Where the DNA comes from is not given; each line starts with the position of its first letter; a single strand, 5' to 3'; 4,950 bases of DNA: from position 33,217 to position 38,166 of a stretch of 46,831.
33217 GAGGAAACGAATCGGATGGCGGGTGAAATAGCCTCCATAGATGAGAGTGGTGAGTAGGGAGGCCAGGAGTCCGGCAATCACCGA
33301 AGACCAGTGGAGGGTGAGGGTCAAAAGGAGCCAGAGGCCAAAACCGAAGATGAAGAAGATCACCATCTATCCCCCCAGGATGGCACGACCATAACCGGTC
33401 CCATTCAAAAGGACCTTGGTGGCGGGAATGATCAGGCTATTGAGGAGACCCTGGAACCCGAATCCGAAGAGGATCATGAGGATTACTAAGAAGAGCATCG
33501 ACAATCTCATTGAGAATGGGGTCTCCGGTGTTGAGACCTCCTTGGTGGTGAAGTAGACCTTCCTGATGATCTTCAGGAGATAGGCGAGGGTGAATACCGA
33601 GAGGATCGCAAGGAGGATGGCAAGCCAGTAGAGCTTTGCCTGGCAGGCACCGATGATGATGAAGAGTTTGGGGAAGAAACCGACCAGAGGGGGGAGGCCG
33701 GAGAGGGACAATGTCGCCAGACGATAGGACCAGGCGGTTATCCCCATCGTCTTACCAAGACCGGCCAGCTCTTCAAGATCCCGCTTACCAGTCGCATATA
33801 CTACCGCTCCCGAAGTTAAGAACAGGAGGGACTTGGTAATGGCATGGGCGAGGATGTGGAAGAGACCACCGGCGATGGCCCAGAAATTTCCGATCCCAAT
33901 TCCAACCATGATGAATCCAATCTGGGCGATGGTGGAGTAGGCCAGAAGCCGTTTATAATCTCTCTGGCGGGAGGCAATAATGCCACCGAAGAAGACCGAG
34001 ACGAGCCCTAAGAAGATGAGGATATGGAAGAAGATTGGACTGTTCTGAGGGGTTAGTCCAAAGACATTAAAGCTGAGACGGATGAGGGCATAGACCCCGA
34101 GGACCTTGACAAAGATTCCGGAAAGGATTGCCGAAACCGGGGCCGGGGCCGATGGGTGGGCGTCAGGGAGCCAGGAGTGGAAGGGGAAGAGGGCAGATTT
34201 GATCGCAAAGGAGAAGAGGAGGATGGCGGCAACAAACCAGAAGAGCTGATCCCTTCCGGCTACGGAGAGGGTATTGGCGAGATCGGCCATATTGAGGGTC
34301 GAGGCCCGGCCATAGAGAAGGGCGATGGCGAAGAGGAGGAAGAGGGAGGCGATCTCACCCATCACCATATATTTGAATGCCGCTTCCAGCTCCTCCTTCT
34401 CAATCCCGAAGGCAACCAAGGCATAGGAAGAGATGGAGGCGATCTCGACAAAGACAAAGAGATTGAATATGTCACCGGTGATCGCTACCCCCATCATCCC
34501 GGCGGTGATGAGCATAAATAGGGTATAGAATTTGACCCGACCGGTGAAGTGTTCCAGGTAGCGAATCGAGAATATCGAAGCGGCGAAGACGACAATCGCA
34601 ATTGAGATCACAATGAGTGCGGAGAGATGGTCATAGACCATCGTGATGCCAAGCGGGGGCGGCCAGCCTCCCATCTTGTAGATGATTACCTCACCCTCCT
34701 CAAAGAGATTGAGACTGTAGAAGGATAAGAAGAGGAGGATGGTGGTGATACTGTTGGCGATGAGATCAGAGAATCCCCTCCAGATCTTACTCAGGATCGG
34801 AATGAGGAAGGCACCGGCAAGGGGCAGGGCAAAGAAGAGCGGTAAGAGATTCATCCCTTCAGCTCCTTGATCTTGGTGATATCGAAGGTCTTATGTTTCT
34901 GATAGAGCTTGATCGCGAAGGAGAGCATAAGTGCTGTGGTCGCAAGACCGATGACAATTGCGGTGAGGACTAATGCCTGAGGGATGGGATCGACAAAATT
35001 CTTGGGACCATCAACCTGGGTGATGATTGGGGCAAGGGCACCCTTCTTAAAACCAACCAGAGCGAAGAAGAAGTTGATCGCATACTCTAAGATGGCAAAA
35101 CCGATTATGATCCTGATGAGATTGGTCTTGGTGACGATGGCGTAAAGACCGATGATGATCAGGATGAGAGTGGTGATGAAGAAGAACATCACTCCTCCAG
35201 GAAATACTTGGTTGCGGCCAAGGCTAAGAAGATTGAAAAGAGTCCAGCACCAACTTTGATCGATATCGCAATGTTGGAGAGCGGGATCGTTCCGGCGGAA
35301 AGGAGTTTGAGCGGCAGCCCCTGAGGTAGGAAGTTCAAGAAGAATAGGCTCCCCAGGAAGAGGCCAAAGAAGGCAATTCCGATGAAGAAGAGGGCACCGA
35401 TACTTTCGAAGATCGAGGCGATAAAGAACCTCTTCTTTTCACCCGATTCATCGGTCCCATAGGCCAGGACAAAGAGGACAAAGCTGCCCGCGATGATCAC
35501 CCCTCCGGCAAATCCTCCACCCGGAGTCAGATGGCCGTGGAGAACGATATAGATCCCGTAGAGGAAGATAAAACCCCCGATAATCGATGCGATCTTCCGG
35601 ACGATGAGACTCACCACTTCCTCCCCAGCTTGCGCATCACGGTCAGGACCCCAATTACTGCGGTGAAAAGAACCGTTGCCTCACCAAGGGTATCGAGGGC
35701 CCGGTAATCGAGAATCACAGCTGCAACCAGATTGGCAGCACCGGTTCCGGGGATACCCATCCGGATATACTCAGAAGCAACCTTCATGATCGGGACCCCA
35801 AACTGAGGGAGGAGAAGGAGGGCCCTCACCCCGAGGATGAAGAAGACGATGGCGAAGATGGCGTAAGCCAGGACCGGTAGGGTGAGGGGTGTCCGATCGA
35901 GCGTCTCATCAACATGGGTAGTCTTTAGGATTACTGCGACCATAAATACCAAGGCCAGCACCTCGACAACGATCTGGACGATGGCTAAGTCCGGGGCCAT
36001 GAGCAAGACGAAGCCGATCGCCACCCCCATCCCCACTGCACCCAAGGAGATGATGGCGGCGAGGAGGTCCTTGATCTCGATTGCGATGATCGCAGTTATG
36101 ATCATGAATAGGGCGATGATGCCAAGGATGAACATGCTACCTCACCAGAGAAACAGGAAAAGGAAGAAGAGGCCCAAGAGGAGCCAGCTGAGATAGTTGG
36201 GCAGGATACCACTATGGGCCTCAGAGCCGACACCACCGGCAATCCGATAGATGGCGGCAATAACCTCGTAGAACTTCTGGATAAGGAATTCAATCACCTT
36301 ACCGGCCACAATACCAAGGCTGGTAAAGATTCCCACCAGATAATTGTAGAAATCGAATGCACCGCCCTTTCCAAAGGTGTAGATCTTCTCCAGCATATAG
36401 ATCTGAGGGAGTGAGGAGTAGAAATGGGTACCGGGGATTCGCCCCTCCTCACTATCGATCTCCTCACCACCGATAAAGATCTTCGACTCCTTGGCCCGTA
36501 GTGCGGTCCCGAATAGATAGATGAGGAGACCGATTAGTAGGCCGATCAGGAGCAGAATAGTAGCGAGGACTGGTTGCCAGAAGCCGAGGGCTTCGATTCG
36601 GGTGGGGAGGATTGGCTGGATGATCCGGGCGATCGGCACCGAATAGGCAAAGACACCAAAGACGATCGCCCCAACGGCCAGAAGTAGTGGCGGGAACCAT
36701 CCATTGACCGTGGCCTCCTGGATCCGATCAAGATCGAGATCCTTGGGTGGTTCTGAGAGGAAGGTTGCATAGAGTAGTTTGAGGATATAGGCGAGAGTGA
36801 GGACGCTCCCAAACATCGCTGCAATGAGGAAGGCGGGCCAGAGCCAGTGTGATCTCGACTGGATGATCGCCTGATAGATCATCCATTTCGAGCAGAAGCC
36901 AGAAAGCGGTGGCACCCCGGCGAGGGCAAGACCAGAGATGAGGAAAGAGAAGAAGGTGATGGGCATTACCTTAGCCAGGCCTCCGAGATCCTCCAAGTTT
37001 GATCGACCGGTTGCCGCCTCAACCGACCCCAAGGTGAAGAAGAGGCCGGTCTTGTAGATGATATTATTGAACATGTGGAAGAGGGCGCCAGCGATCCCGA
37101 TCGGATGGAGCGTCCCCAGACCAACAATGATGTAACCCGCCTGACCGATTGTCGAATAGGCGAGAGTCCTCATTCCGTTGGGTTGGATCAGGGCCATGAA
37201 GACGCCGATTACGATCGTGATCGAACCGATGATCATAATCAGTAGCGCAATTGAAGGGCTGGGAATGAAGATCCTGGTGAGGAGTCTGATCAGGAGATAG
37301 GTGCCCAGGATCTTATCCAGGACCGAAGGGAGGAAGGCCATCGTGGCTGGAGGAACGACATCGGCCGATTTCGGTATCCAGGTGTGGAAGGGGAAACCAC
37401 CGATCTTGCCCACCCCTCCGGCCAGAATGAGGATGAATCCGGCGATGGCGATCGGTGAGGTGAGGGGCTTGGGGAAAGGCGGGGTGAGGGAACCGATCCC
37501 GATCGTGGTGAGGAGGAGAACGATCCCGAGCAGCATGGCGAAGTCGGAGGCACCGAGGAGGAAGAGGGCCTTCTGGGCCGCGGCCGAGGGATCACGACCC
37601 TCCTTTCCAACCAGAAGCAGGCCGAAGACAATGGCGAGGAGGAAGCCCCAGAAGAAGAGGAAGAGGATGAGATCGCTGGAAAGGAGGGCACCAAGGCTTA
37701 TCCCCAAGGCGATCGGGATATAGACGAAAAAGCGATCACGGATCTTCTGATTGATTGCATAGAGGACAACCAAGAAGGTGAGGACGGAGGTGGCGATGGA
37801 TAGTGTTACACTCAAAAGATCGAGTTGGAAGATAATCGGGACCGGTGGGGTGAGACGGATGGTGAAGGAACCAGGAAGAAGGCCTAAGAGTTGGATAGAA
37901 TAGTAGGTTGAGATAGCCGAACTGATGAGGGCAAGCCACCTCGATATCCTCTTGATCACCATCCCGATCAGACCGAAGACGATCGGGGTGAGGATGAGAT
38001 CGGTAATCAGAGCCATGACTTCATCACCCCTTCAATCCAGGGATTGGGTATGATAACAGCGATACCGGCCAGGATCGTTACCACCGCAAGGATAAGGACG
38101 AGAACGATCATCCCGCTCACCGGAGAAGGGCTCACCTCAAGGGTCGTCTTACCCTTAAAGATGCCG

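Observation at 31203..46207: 20-gene group-4 [NiFe]-hydrogenase operon combining a full Mrp antiporter with a sulfhydrogenase-type HydB/HydG module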

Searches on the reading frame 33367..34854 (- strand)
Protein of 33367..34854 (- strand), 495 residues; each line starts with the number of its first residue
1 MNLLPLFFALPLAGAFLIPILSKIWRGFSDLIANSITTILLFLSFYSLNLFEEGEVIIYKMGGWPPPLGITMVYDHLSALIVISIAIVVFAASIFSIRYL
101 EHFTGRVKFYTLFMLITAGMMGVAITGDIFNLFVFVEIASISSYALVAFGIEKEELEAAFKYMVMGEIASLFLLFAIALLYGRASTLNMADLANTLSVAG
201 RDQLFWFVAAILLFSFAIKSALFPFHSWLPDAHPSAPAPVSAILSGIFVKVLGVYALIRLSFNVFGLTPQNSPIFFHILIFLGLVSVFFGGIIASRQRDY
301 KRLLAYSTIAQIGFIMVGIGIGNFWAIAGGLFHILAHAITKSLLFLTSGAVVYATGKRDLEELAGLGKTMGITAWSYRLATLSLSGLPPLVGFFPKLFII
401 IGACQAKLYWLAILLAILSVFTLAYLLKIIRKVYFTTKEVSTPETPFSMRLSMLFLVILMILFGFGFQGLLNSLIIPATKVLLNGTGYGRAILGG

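Call 5: search_protein_families(library=pfam, proteins=[window:33367-34854:-])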
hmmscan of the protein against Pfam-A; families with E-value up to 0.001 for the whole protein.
window:33367-34854:- (495 aa): 3 families
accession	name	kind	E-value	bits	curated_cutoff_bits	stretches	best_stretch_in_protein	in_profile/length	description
PF00361.26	Proton_antipo_M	-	3.2e-71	240.4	21.5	1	128-422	3-294/294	NADH:quinone oxidoreductase/Mrp antiporter, TM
PF10125.14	NADHdeh_related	-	2.7e-07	30.7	27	1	113-213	72-169/218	NADH dehydrogenase I, subunit N related protein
PF00662.26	Proton_antipo_N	-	0.0005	20.4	24.5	1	70-110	11-51/51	NADH-Ubiquinone oxidoreductase (complex I), chain 5 N-terminus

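Call 71: search_solved_structures(query=window:33367-34854:-, max_evalue=1e-40)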
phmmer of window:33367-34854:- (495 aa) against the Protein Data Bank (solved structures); distinct sequences matched with E-value up to 1e-40: 10.
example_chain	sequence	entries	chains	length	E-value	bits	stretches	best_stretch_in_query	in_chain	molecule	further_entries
6cfw_H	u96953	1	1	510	2.1e-84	287.4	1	2-495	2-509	Monovalent cation/H+ antiporter subunit D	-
6u8y_H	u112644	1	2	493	2.8e-73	250.8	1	5-464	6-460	NADH dehydrogenase subunit N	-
7qru_D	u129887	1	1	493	9.7e-67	229.2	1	30-479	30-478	Na+/H+ antiporter subunit D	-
6z16_D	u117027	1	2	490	3.8e-63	217.3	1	2-493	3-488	Multisubunit Na+/H+ antiporter, D subunit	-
7d3u_D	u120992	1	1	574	2.8e-49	171.6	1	3-435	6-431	Monovalent Na+/H+ antiporter subunit D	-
6hum_F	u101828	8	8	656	1.1e-43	153.1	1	46-426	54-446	NADH dehydrogenase subunit 5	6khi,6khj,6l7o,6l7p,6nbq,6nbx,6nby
6u8y_X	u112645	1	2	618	7.2e-43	150.5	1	1-466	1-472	NADH dehydrogenase subunit M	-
7qru_A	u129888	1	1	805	4.4e-41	144.6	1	11-483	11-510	Na+/H+ antiporter subunit A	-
6z16_A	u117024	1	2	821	6.1e-41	144.1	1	11-485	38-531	Multisubunit Na+/H+ antiporter, A subunit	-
7d3u_A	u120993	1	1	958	7.8e-41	143.8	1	63-436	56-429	Monovalent Na+/H+ antiporter subunit A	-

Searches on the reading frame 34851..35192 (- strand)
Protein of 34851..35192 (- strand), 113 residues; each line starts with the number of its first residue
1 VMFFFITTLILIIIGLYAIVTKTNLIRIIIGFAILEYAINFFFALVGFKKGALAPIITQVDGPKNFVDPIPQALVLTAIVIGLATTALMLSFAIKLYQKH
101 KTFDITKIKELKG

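Call 5: search_protein_families(library=pfam, proteins=[window:34851-35192:-])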
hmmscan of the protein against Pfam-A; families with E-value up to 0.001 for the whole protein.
window:34851-35192:- (113 aa): 1 family
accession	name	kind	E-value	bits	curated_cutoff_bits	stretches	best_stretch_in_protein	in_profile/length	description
PF00420.29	Oxidored_q2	-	3.2e-25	88.1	26.1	1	4-112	2-94/95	NADH-ubiquinone/plastoquinone oxidoreductase chain 4L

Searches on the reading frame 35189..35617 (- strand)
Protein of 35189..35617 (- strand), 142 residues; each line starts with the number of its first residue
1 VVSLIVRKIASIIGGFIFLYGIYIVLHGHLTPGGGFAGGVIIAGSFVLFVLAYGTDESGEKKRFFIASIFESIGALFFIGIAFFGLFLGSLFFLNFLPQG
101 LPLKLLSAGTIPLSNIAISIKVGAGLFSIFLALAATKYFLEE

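Call 5: search_protein_families(library=pfam, proteins=[window:35189-35617:-])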
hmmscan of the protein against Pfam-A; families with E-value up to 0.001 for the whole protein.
window:35189-35617:- (142 aa): 1 family
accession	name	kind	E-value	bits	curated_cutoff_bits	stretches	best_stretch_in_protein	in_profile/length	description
PF04039.18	MnhB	-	1.2e-24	87.4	22.5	1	5-126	1-125/127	Domain related to MnhB subunit of Na+/H+ antiporter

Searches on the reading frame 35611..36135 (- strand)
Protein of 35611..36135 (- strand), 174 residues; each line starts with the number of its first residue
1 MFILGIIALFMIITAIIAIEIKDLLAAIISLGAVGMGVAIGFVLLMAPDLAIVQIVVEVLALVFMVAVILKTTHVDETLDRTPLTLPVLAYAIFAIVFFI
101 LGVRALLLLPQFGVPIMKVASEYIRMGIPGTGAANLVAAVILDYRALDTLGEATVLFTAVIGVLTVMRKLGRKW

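Call 5: search_protein_families(library=pfam, proteins=[window:35611-36135:-])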
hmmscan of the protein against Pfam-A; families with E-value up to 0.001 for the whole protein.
window:35611-36135:- (174 aa): 2 families
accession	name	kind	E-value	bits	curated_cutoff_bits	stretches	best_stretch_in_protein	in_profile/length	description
PF13244.11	MbhD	-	3.1e-15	56.5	27.2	1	9-72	1-65/67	MBH, subunit D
PF20501.3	MbhE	-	9e-08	32.5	27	1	118-169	32-83/98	MBH, subunit E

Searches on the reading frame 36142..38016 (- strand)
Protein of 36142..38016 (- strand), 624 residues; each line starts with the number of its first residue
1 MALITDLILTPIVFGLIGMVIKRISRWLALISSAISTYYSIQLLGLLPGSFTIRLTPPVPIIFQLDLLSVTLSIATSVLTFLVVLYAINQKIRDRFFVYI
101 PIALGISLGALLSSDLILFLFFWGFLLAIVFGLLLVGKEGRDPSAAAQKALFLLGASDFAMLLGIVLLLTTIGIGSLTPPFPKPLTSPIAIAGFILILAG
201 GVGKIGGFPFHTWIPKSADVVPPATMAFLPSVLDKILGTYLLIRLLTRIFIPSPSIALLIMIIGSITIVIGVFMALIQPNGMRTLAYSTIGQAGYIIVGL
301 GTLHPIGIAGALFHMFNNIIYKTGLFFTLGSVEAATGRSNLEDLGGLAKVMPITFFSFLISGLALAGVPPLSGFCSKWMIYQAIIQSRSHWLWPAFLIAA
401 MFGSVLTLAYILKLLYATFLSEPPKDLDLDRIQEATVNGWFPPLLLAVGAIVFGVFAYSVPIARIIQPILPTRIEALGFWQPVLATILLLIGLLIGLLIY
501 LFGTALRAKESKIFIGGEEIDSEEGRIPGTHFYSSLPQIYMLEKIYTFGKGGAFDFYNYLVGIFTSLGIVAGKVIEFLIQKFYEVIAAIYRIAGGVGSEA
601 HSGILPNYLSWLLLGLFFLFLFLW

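Call 5: search_protein_families(library=pfam, proteins=[window:36142-38016:-])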
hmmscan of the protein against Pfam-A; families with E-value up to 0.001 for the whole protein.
window:36142-38016:- (624 aa): 1 family
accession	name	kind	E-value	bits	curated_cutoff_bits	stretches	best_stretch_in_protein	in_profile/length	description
PF00361.26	Proton_antipo_M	-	6.5e-51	173.7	21.5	1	113-402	1-293/294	NADH:quinone oxidoreductase/Mrp antiporter, TM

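Call 9: search_protein_families(library=ncbifam, proteins=[window:36142-38016:-], max_evalue=0.01)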
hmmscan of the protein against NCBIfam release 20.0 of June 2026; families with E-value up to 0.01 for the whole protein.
window:36142-38016:- (624 aa): 72 families (the best 25 are shown)
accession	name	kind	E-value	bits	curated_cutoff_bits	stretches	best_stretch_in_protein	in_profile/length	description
NF006419.0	PRK08668.1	equivalog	5.1e-79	266.6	617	1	3-541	3-562/613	NADH dehydrogenase subunit M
NF006240.0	PRK08376.1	subfamily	6.3e-58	196.9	662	1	57-484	80-518/521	putative monovalent cation/H+ antiporter subunit D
NF005141.0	PRK06590.1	equivalog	4.4e-55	187.8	556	1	59-622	73-608/615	NADH-quinone oxidoreductase subunit L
NF009310.0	PRK12668.1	equivalog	2.3e-52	178.6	564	1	22-493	25-465/584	Na(+)/H(+) antiporter subunit D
TIGR01974.1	NDH_I_L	subfamily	3.5e-51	174.9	407.5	1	60-623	75-629/630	NADH-quinone oxidoreductase subunit L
NF009306.0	PRK12663.1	equivalog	1.6e-50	172.3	542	1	8-460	10-470/498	Na+/H+ antiporter subunit D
NF009288.0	PRK12648.1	equivalog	3.6e-50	171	1104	1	61-505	70-525/954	monovalent cation/H+ antiporter subunit A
TIGR01972.1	NDH_I_M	subfamily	1.3e-48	165.9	263.8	1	8-458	5-469/486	NADH-quinone oxidoreductase subunit M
NF009287.0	PRK12647.1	equivalog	4.8e-48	164.3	937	1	59-512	68-527/773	putative monovalent cation/H+ antiporter subunit A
TIGR00940.1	2a6301s01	subfamily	1.6e-46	159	920.45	1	57-470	63-501/793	monovalent cation:proton antiporter subunit A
NF005086.0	PRK06521.1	equivalog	7.2e-46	156.9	667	1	12-468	16-501/669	hydrogenase 4 subunit B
NF009285.0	PRK12645.1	equivalog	2.2e-44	151.9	1028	1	7-474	7-509/804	Na+/H+ antiporter subunit A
NF005818.0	PRK07691.1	equivalog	4.9e-44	151.1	586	1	7-458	9-470/496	Na+/H+ antiporter subunit D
NF009284.0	PRK12644.1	equivalog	6.3e-44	150.3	962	1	61-508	68-527/975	Na+/H+ antiporter subunit A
NF009289.0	PRK12649.1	equivalog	6.1e-43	147.2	1117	1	14-508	25-541/789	putative monovalent cation/H+ antiporter subunit A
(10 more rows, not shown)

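Call 70: search_solved_structures(query=window:36142-38016:-, max_evalue=1e-30)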
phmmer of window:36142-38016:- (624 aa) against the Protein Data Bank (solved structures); distinct sequences matched with E-value up to 1e-30: 8.
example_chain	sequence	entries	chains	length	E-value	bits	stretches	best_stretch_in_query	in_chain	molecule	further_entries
6cfw_H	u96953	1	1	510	5e-43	150.8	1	54-468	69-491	Monovalent cation/H+ antiporter subunit D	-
6u8y_X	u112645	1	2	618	2.1e-40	142.1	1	7-508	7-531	NADH dehydrogenase subunit M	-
8e9g_L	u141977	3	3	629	8.9e-37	130.1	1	63-498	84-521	NADH-quinone oxidoreductase, L subunit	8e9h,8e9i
6z16_A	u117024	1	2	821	3.9e-36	128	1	64-469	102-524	Multisubunit Na+/H+ antiporter, A subunit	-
7qru_A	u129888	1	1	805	3.4e-35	124.9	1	26-474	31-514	Na+/H+ antiporter subunit A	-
4he8_L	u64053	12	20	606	1.3e-32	116.4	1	1-474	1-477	NADH-quinone oxidoreductase subunit 12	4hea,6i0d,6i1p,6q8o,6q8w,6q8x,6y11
6hum_F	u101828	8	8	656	1.8e-32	115.9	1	62-419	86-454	NADH dehydrogenase subunit 5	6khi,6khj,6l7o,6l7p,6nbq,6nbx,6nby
7d3u_D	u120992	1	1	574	7.4e-31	110.6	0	55-424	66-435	Monovalent Na+/H+ antiporter subunit D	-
